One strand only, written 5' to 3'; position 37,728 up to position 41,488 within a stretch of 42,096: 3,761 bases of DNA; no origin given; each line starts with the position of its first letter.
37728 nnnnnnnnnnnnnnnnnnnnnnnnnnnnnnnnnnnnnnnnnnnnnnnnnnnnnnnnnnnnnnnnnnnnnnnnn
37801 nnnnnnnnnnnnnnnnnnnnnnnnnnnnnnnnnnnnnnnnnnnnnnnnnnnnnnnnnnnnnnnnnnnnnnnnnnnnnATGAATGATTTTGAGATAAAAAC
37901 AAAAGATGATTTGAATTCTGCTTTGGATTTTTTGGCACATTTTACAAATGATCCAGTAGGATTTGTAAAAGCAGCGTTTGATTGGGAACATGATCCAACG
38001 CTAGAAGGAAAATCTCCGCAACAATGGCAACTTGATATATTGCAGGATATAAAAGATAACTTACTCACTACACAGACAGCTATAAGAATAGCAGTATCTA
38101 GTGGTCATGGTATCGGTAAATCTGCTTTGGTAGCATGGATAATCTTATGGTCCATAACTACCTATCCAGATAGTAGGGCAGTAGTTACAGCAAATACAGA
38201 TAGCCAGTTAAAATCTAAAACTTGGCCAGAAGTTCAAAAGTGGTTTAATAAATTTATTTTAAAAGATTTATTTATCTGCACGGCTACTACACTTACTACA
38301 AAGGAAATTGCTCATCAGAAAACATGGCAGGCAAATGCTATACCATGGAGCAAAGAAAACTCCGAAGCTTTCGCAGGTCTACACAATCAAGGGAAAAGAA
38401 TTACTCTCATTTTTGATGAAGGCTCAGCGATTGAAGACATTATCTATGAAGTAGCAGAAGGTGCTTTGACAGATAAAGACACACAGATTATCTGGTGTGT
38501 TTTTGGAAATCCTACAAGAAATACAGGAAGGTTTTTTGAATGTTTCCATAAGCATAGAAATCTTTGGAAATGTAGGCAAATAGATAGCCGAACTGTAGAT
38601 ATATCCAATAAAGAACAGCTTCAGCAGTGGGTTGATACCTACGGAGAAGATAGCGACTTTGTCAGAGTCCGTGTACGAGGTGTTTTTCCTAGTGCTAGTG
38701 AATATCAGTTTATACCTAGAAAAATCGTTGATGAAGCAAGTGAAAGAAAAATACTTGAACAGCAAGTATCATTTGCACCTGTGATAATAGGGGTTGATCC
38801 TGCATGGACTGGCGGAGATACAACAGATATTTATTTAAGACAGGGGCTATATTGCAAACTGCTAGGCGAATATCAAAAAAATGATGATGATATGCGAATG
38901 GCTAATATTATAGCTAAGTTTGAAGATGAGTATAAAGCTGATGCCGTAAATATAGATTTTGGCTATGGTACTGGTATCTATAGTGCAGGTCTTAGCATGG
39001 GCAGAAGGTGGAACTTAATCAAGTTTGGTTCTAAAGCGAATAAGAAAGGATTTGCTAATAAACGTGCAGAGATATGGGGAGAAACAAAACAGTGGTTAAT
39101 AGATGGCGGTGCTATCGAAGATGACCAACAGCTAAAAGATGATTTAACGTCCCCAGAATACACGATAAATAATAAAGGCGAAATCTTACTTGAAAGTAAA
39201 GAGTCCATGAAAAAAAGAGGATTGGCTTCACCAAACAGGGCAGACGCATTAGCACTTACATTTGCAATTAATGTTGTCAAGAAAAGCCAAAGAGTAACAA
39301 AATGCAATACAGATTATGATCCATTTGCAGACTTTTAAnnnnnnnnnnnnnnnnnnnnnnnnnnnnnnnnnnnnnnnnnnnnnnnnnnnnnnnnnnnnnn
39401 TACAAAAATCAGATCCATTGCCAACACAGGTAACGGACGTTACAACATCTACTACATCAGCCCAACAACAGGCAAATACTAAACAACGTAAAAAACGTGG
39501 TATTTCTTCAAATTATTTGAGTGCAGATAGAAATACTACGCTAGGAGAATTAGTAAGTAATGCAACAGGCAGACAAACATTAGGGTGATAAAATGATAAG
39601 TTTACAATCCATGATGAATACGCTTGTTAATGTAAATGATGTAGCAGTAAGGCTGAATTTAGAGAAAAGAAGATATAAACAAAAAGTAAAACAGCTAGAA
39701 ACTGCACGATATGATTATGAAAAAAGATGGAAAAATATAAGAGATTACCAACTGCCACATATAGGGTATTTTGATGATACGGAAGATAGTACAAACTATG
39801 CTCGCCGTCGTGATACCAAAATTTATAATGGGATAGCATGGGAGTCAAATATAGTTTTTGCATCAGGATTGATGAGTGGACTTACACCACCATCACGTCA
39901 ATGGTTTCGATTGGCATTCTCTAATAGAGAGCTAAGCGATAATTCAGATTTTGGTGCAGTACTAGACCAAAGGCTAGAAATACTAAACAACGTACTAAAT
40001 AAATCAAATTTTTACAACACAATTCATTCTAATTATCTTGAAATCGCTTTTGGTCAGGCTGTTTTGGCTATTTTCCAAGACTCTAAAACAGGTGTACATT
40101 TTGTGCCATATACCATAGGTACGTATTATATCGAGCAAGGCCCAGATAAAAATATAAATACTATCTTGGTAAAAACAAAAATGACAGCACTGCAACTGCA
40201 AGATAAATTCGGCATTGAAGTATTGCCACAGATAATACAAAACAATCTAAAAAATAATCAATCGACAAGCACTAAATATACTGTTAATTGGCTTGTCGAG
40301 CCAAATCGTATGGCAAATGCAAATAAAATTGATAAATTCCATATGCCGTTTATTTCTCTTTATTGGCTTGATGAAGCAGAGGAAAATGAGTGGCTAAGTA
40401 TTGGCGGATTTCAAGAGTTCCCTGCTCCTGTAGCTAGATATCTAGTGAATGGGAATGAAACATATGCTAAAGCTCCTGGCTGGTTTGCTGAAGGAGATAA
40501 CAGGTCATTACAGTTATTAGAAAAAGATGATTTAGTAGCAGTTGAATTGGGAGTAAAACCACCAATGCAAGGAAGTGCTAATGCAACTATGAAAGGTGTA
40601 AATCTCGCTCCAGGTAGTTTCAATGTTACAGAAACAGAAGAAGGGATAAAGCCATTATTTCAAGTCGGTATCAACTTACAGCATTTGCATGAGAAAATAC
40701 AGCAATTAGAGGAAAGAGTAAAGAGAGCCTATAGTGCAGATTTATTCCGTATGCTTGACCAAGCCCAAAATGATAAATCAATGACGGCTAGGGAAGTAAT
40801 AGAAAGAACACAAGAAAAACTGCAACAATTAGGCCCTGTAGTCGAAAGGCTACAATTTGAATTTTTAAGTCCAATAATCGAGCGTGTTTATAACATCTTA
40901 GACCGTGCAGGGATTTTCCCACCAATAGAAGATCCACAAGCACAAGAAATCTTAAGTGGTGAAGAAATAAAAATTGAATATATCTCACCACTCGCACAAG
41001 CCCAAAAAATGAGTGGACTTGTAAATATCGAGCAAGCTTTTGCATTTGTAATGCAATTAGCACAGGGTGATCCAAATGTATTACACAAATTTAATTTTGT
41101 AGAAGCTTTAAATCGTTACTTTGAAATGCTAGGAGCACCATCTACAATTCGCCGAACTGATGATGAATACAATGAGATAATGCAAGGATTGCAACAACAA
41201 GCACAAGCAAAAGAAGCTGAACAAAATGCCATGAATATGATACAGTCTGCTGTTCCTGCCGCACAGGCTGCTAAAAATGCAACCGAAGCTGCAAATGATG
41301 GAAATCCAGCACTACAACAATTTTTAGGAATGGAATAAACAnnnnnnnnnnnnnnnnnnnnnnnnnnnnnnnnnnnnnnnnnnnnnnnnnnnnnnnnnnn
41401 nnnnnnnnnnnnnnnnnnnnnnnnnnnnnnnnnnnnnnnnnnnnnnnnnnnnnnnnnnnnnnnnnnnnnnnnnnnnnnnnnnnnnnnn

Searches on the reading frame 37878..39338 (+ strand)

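Call 104: search_protein_families(library=phrogs, proteins=[window:37878-39338:+], max_evalue=0.00001)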
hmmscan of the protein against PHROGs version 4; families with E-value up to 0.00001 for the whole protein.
window:37878-39338:+ (486 aa): 3 families
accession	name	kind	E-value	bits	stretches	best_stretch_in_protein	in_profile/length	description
phrog_5902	-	unknown function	1.8e-71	242.3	1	22-297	5-283/359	-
phrog_2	-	head and packaging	9.8e-41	141.3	1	46-470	265-598/807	terminase large subunit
phrog_20197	-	unknown function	4.5e-09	37.4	1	42-124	29-105/158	-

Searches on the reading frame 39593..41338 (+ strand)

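Call 104: search_protein_families(library=phrogs, proteins=[window:39593-41338:+], max_evalue=0.00001)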
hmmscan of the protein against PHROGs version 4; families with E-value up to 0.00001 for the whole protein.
window:39593-41338:+ (581 aa): 4 families
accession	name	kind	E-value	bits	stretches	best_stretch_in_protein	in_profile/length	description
phrog_332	-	connector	2.9e-132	442.9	1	25-565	11-548/560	head-tail adaptor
phrog_21643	-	unknown function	2.4e-67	227.9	1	333-580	31-267/268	-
phrog_21528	-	unknown function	2.7e-62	211.2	1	24-240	2-218/224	-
phrog_449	-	connector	4.1e-20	72.7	2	360-561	330-515/520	head-tail adaptor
